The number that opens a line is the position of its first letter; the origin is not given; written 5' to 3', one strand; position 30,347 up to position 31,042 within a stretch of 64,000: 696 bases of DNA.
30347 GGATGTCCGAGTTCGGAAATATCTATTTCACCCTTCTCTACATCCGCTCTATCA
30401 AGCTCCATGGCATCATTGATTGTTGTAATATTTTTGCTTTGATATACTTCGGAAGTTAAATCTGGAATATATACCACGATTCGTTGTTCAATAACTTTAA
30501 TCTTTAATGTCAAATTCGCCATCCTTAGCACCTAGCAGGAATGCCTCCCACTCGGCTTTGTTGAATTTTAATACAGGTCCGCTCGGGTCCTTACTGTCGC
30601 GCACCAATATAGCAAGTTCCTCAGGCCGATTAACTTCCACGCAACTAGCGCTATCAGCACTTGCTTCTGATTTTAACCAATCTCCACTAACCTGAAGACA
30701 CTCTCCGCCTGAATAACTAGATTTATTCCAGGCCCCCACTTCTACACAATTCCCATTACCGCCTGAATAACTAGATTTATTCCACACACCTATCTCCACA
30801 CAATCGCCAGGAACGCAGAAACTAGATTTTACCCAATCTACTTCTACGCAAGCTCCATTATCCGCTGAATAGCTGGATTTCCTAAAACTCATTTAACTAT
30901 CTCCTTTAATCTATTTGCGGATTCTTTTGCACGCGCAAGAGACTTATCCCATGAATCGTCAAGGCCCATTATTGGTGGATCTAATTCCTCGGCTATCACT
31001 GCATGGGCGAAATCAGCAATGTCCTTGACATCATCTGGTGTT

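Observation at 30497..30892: Phage-encoded DUF397 (BldB-like) protein with extra N-terminal partial repeats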

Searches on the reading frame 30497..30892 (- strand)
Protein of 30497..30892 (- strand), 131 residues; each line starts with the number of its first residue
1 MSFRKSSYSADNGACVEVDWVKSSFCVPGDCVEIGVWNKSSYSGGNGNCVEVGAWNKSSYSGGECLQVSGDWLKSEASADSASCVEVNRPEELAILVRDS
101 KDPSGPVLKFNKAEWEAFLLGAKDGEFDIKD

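Call 3: search_protein_families(library=pfam, proteins=[window:30497-30892:-], max_evalue=0.1)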
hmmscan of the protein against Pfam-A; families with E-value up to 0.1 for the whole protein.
window:30497-30892:- (131 aa): 1 family
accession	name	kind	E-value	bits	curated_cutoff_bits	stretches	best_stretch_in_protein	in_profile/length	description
PF04149.17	DUF397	-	1.9e-36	124.5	24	4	71-123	2-55/55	Domain of unknown function (DUF397)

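Call 6: search_dna_similar(query=window:30497-30892:-, collection=phages, mode=protein, max_rows=40, max_evalue=0.001)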
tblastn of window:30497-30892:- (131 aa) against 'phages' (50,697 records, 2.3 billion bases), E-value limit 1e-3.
Records with a match: 6; places in all: 6; records where one place covers at least 80% of the query: 0.
Best place of each record, by identity: <60% 6.
By first word of the organism name: Streptomyces 5; Saccharomonospora 1.
By host as written in the record: Streptomyces venezuelae ATCC 10712 3; Streptomyces lividans JI 1326 2; Saccharomonospora sp. 1.
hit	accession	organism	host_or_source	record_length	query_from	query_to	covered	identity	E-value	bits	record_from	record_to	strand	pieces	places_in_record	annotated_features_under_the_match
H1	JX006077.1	Saccharomonospora phage PIS 136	Saccharomonospora sp.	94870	53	129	59%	37.7%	2e-7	54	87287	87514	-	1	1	hypothetical protein | helix-turn-helix domain protein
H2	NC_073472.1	Streptomyces phage Success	Streptomyces lividans JI 1326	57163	55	123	53%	40.6%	8e-5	46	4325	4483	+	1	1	7: hypothetical protein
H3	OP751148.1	Streptomyces phage Success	Streptomyces lividans JI 1326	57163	55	123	53%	40.6%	8e-5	46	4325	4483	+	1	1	7: hypothetical protein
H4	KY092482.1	Streptomyces phage Mojorita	Streptomyces venezuelae ATCC 10712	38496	72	127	43%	39.3%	7e-4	44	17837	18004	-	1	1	hypothetical protein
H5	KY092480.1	Streptomyces phage Picard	Streptomyces venezuelae ATCC 10712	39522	72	127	43%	39.3%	7e-4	44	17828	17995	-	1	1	hypothetical protein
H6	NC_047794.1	Streptomyces phage Picard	Streptomyces venezuelae ATCC 10712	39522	72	127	43%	39.3%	7e-4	44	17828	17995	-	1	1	DUF397 domain-containing protein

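Call 9: search_protein_families(library=phrogs, proteins=[window:30497-30892:-], max_evalue=0.00001)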
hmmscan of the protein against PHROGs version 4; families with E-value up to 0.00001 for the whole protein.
window:30497-30892:- (131 aa): 1 family
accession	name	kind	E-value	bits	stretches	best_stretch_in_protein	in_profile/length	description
phrog_10815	-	unknown function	1.4e-29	102.6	2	71-127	8-63/63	-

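Call 12: find_homologous_proteins(query=window:30497-30892:-, max_evalue=0.00001)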
Query window:30497-30892:- (131 aa): 96 proteins with E <= 0.00001 among 123 candidates.
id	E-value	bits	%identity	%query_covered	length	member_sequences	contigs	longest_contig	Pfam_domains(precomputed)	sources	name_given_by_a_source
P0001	3.2e-82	291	100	100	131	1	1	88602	PF04149.18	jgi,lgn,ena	-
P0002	3.3e-23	100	47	85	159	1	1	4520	PF04149.18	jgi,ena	-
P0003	4.4e-21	93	52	71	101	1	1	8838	PF04149.18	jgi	jgi:hypothetical protein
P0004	2.4e-20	91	54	70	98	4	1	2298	PF04149.18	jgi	jgi:hypothetical protein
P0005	1.5e-19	88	50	73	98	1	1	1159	PF04149.18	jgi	jgi:hypothetical protein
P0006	9.0e-19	86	42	96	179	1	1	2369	PF04149.18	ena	-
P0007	1.3e-18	85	43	98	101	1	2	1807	PF04149.18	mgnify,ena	mgnify:CR=1 FL=1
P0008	1.4e-18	85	48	70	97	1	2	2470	PF04149.18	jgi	jgi:hypothetical protein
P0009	1.8e-18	85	46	100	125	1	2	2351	PF04149.18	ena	-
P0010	4.6e-17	80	51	71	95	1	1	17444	PF04149.18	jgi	jgi:hypothetical protein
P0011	3.0e-16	78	46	67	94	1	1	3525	PF04149.18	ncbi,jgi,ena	-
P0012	4.2e-16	77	49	72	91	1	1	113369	PF04149.18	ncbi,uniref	ncbi:DUF397 domain-containing protein [Streptomyces sp. 6N223]|uniref:DUF397 domain-containing prote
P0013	5.8e-16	77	42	95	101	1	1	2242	PF04149.18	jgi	jgi:hypothetical protein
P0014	6.2e-16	76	48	70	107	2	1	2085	PF04149.18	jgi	jgi:hypothetical protein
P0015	7.3e-16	76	51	66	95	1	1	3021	PF04149.18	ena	-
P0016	1.0e-15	76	41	98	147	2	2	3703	PF04149.18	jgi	jgi:hypothetical protein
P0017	5.1e-15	74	53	64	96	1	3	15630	PF04149.18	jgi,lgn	jgi:hypothetical protein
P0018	1.5e-14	72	38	98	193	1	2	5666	PF04149.18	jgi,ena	-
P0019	1.5e-14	72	52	64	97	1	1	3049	PF04149.18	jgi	jgi:uncharacterized protein DUF397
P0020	3.2e-14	71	52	72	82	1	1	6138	PF04149.18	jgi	jgi:hypothetical protein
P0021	3.4e-14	71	47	71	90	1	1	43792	PF04149.18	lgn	-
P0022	1.8e-13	69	48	64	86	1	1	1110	PF04149.18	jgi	jgi:Domain of unknown function (DUF397)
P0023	1.9e-13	68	37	95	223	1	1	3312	PF04149.18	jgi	-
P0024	2.6e-13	68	45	61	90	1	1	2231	PF04149.18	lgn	-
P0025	2.9e-13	68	48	71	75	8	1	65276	PF04149.18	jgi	-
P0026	5.9e-13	67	51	59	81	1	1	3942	PF04149.18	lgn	-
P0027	1.5e-12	66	44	77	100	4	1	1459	PF04149.18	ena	-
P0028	3.1e-12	64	62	44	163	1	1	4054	PF04149.18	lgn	-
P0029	4.5e-12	64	42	71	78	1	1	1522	PF04149.18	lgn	-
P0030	1.7e-11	62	49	70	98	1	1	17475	PF04149.18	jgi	jgi:hypothetical protein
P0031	2.4e-11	62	44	68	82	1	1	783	PF04149.18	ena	-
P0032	3.5e-11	61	46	54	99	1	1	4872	PF04149.18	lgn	-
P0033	7.0e-11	60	47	64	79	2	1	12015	PF04149.18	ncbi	ncbi:MAG: DUF397 domain-containing protein [Pseudonocardiaceae bacterium]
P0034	7.4e-11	60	46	69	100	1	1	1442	PF04149.18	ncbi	-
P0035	2.1e-10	59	48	64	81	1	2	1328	PF04149.18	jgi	jgi:hypothetical protein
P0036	2.3e-10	58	53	44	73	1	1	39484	PF04149.18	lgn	-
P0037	4.3e-10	58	43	69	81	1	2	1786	PF04149.18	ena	-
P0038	8.4e-10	57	38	89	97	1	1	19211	PF04149.18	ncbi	-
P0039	9.1e-10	57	47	66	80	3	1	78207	PF04149.18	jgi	jgi:hypothetical protein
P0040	9.7e-10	56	43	72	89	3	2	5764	PF04149.18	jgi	jgi:hypothetical protein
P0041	1.2e-9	56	40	94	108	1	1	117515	PF04149.18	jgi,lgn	jgi:hypothetical protein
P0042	1.8e-9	56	44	64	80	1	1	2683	PF04149.18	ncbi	ncbi:MAG: DUF397 domain-containing protein [Pseudonocardiaceae bacterium]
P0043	5.4e-9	54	48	53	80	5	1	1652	PF04149.18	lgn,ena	-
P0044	6.2e-9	54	49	64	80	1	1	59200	PF04149.18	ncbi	ncbi:MAG TPA: DUF397 domain-containing protein [Pseudonocardiaceae bacterium]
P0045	7.5e-9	54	50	44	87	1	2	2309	PF04149.18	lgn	-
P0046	7.6e-9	54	47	64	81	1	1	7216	PF04149.18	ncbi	ncbi:MAG: DUF397 domain-containing protein [Pseudonocardiaceae bacterium]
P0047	8.0e-9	53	51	64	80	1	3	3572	PF04149.18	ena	-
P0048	8.9e-9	53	53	44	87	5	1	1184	PF04149.18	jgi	jgi:hypothetical protein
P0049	9.9e-9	53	51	64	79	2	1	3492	PF04149.18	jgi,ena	-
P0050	1.1e-8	53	50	44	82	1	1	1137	PF04149.18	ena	-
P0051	1.1e-8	53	43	67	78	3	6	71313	PF04149.18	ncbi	ncbi:MAG: DUF397 domain-containing protein [Pseudonocardiaceae bacterium]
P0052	1.2e-8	53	41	67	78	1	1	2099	PF04149.18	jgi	jgi:hypothetical protein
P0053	1.2e-8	53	47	54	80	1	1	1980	PF04149.18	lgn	-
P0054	1.5e-8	53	42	69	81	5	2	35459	PF04149.18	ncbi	ncbi:MAG: DUF397 domain-containing protein [Pseudonocardiaceae bacterium]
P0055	1.5e-8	53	46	64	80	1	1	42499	PF04149.18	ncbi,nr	ncbi:MAG: DUF397 domain-containing protein [Actinomycetota bacterium]|nr:DUF397 domain-containing pr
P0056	1.7e-8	52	46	63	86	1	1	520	PF04149.18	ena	-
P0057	2.1e-8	52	41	71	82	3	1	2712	PF04149.18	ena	-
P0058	2.4e-8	52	43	63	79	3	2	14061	PF04149.18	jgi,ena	jgi:hypothetical protein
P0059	2.6e-8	52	49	64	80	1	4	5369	PF04149.18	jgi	jgi:hypothetical protein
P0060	3.2e-8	52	46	64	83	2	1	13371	PF04149.18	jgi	jgi:hypothetical protein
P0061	3.4e-8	51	48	64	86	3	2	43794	PF04149.18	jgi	jgi:hypothetical protein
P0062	3.5e-8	51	46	64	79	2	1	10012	PF04149.18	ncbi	ncbi:MAG TPA: DUF397 domain-containing protein [Pseudonocardiaceae bacterium]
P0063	4.2e-8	51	48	44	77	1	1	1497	PF04149.18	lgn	-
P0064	5.7e-8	51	49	64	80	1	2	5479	PF04149.18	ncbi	ncbi:MAG: DUF397 domain-containing protein [Pseudonocardiaceae bacterium]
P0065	5.7e-8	51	46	64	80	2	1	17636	PF04149.18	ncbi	-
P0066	6.5e-8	51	45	63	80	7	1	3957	PF04149.18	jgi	jgi:Domain of unknown function (DUF397)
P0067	1.2e-7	50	52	44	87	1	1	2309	PF04149.18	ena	-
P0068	1.3e-7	50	45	65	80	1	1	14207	PF04149.18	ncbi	-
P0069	1.4e-7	49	40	68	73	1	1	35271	PF04149.18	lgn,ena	-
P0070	1.5e-7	49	43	64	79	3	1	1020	PF04149.18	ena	-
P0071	1.6e-7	49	45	64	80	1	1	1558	PF04149.18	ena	-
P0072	2.6e-7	49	46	64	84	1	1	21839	PF04149.18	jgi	jgi:hypothetical protein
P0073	2.6e-7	49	47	67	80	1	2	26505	PF04149.18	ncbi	ncbi:MAG: DUF397 domain-containing protein [Pseudonocardiaceae bacterium]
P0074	3.1e-7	48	48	64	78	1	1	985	PF04149.18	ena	-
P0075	3.6e-7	48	49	44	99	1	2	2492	PF04149.18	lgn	-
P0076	4.2e-7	48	35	95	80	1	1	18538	PF04149.18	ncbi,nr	ncbi:MAG TPA: DUF397 domain-containing protein [Pseudonocardiaceae bacterium]|nr:DUF397 domain-conta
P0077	5.7e-7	47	35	73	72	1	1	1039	PF04149.18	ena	-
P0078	5.7e-7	47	43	64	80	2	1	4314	PF04149.18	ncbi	ncbi:MAG: DUF397 domain-containing protein [Pseudonocardiaceae bacterium]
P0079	6.4e-7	47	48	64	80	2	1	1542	PF04149.18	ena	-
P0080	7.4e-7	47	41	69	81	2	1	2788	PF04149.18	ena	-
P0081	8.0e-7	47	47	64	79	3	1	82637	PF04149.18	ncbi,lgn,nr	ncbi:MAG: DUF397 domain-containing protein [Actinomycetota bacterium]|nr:DUF397 domain-containing pr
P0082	8.2e-7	47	49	64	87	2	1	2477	PF04149.18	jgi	jgi:Domain of unknown function (DUF397)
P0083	8.4e-7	47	40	76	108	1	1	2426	PF04149.18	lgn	-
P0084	1.0e-6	47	43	64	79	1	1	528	PF04149.18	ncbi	-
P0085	1.5e-6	46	43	64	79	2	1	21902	PF04149.18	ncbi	ncbi:MAG: DUF397 domain-containing protein [Pseudonocardiaceae bacterium]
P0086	1.6e-6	46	44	64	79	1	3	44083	PF04149.18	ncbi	ncbi:MAG: DUF397 domain-containing protein [Pseudonocardiaceae bacterium]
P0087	1.7e-6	46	43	63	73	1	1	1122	PF04149.18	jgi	-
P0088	2.0e-6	46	38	69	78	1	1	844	PF04149.18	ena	-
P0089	2.9e-6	45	43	64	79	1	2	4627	PF04149.18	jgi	jgi:hypothetical protein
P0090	3.0e-6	45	46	43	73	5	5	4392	PF04149.18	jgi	-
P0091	3.4e-6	45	46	64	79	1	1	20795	PF04149.18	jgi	jgi:Domain of unknown function (DUF397)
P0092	3.6e-6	45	50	43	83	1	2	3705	PF04149.18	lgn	-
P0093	6.5e-6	44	38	81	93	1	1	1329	PF04149.18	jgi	-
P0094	7.2e-6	44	42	64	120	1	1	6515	PF04149.18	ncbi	ncbi:MAG: DUF397 domain-containing protein [Pseudonocardiaceae bacterium]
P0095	8.4e-6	44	44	64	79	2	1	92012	PF04149.18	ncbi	-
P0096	9.7e-6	43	49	44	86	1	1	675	PF04149.18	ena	-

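Call 14: find_encoding_contigs(protein=P0001, flank=10000, max_places=4)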
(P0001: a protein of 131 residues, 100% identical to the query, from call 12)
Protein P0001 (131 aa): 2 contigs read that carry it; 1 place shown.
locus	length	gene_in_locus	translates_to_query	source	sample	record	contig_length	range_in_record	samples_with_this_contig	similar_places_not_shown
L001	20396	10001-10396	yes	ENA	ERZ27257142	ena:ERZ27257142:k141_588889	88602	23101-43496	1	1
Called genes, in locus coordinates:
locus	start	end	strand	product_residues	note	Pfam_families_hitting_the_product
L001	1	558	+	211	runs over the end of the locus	-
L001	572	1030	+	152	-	-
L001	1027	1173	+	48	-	-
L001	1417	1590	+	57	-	-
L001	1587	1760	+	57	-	-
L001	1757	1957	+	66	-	-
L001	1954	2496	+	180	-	-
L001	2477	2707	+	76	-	-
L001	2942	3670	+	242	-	-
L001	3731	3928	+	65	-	-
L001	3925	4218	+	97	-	-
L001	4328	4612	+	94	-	-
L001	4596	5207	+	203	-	PF02661:Fic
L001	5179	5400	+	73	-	-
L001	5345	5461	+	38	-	-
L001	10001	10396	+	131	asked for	PF04149:DUF397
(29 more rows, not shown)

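Call 16: search_solved_structures(query=window:30497-30892:-, max_evalue=1, show_alignments=2)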
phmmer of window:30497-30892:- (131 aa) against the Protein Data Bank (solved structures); distinct sequences matched with E-value up to 1: 0.

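Call 28: find_encoding_contigs(protein=P0002, flank=5000, max_places=2)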
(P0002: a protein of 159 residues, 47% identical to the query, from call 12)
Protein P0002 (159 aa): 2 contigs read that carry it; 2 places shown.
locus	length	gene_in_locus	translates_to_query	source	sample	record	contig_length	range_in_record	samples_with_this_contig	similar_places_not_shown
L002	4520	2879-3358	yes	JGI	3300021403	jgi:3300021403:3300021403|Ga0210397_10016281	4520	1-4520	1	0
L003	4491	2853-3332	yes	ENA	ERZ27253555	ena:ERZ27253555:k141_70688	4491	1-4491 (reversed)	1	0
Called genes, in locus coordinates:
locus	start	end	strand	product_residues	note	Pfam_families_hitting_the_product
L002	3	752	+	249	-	?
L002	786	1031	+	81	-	-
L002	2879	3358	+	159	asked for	PF04149:DUF397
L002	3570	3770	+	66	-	-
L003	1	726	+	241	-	?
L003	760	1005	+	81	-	-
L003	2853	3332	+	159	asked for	PF04149:DUF397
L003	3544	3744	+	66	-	-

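Call 29: find_encoding_contigs(protein=P0003, flank=5000, max_places=2)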
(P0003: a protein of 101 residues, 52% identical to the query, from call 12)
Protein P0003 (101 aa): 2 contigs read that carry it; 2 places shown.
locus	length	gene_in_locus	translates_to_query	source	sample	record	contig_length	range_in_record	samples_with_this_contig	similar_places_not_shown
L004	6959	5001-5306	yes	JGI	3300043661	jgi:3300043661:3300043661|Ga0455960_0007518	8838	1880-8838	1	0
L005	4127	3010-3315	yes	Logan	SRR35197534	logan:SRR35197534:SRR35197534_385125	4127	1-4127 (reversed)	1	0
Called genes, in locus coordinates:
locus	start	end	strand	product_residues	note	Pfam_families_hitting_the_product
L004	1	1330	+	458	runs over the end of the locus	-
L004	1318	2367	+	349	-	PF01555:N6_N4_Mtase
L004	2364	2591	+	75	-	-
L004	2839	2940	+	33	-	-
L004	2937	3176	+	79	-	-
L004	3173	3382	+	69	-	PF12728:HTH_17, PF00376:MerR (weak)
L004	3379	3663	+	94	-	-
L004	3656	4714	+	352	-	PF07505:DUF5131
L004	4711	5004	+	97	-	-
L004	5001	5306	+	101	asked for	PF04149:DUF397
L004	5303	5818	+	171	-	-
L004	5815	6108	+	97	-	-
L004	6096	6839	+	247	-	-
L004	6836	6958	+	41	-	?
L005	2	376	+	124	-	?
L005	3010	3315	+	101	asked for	PF04149:DUF397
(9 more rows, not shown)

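Call 30: find_encoding_contigs(protein=P0010, flank=8000, max_places=2)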
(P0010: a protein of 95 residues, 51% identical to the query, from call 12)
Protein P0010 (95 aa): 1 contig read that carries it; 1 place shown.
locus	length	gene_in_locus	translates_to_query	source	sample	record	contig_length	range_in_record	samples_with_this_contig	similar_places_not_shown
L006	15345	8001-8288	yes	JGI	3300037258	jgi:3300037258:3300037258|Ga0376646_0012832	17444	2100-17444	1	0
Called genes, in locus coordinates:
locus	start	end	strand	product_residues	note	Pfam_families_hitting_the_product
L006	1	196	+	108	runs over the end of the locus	-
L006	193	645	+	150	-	PF05257:CHAP (weak), PF00877:NLPC_P60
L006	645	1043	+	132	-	-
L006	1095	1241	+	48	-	-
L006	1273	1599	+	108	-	-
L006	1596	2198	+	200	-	-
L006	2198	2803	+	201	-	-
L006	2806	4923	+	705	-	PF17854:FtsK_alpha, PF01580:FtsK_SpoIIIE, PF09397:FtsK_gamma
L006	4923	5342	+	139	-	-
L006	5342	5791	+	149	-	-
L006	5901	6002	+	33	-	-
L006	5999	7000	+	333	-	-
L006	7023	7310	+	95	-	-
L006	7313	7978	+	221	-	PF04307:YdjM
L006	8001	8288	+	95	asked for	PF04149:DUF397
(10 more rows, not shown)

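Call 31: find_encoding_contigs(protein=P0018, flank=5000, max_places=2)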
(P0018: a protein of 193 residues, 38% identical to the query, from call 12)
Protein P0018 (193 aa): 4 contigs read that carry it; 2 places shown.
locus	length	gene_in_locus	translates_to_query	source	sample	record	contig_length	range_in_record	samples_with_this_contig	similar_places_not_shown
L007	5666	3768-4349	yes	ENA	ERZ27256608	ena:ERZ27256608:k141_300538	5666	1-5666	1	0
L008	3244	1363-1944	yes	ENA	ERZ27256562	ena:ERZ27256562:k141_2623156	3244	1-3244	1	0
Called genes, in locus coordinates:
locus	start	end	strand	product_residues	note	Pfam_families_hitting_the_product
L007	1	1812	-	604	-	?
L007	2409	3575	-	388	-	PF08529:NusA_N, PF00575:S1, PF13184:KH_NusA_1st, PF26594:KH_NusA_2nd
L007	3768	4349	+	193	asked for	PF04149:DUF397 (faint)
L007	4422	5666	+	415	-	?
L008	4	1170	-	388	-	PF08529:NusA_N, PF00575:S1, PF13184:KH_NusA_1st, PF26594:KH_NusA_2nd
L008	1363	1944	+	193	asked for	PF04149:DUF397 (faint)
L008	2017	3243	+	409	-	?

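Call 45: find_related_loci(query=window:30497-30892:-, collection=viral_contigs, flank=5000)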
Query window:30497-30892:- (131 aa) in viral_contigs; peptide patterns used: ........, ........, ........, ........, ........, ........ (x = any residue, [..] = any of these).
4 stretches matched a pattern, but none encodes a relative of the query by tblastn (E <= 1e-3).

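Call 47: predict_structure(alignment_id=A1)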
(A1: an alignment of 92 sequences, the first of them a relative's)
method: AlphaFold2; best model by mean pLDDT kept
length: 131 residues; sequences in the alignment: 92
mean_pLDDT: 55.5   pTM: 0.43
mean pLDDT of the five models: 55.5, 54.9, 53.2, 52.6, 52.0
residues with pLDDT >= 90: 13; 70-90: 25; 50-70: 23; < 50: 70
segments of 3 or more residues with pLDDT < 50: 1-10, 13-35, 56-90
pLDDT, mean of each block of 10 residues (from residue 1): 32 42 38 53 55 50 32 37 37 80 87 91 88 62
secondary structure, 60 per line:
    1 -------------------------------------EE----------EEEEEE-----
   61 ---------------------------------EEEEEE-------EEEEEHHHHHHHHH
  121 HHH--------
elements in order: E50-55 E94-99 E107-111 H112-123

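Call 53: get_annotated_region(hit=H1, flank=2500)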
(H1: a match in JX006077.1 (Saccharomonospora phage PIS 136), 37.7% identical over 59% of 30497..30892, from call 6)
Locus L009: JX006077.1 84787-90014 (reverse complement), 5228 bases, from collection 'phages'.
description: Saccharomonospora phage PIS 136, complete genome.
organism: Saccharomonospora phage PIS 136 (NCBI taxid 182851)
taxonomy: Viruses; Duplodnaviria; Heunggongvirae; Uroviricota; Caudoviricetes
host: Saccharomonospora sp.; source: soil; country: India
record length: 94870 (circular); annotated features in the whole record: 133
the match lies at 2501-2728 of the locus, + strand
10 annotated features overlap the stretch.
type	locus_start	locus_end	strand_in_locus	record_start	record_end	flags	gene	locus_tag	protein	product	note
CDS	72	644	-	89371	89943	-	-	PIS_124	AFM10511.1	L-aspartate dehydrogenase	CPSase_L_D3 [pfam02787], carbamoylphosphate synthetase large chain oligomerisation domain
CDS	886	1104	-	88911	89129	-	-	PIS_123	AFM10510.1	hypothetical protein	ALDH_AldA-AAD23400 [cd07106] Streptomyces aureofaciens putative aldehyde dehydrogenase AldA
CDS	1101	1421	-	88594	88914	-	-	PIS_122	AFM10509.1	hypothetical protein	-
CDS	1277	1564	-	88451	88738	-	-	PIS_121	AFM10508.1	hypothetical protein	-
CDS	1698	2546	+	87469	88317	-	-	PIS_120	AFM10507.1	helix-turn-helix domain protein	HTH_31 [pfam13560], helix-turn-helix domain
CDS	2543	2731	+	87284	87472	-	-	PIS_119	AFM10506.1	hypothetical protein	DUF397 [pfam04149], domain of unknown function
CDS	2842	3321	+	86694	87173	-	-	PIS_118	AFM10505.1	protein-L-isoaspartate carboxylmethyltransferase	Pcm [COG2518], protein-L-isoaspartate carboxylmethyltransferase domain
CDS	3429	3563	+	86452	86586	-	-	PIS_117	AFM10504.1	protein-L-isoaspartate methyltransferase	-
CDS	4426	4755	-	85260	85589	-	-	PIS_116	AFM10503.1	hypothetical protein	-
CDS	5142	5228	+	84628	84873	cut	-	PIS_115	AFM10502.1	hypothetical protein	DnaJ [COG0484] DnaJ-class molecular chaperon with C-terminal Zn finger domain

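Call 54: get_annotated_region(hit=H2, flank=2500)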
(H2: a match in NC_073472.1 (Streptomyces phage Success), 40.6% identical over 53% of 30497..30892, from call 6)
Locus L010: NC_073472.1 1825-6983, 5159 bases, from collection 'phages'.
description: Streptomyces phage Success, complete genome.
organism: Streptomyces phage Success (NCBI taxid 2999013)
taxonomy: Viruses; Duplodnaviria; Heunggongvirae; Uroviricota; Caudoviricetes
host: Streptomyces lividans JI 1326; source: soil; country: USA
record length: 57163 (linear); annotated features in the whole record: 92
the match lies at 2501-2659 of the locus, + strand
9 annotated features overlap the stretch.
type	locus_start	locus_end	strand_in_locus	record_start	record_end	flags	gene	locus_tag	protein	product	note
CDS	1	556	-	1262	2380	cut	3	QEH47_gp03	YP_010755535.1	oxidoreductase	-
CDS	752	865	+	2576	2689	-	4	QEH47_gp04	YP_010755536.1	hypothetical protein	-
CDS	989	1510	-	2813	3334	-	5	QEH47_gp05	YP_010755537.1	hypothetical protein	-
CDS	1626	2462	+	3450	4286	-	6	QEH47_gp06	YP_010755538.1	helix-turn-helix DNA binding domain protein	helix-turn-helix DNA binding domain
CDS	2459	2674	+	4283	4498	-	7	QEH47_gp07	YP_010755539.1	hypothetical protein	-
CDS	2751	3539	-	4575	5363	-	8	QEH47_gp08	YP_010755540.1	membrane protein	Membrane protein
CDS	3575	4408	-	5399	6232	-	9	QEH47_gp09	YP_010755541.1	helix-turn-helix DNA binding domain protein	helix-turn-helix DNA binding domain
CDS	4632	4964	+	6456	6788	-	10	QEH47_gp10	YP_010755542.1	metalloprotease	-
CDS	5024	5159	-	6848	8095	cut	11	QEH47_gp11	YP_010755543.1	tyrosine homologous recombinase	-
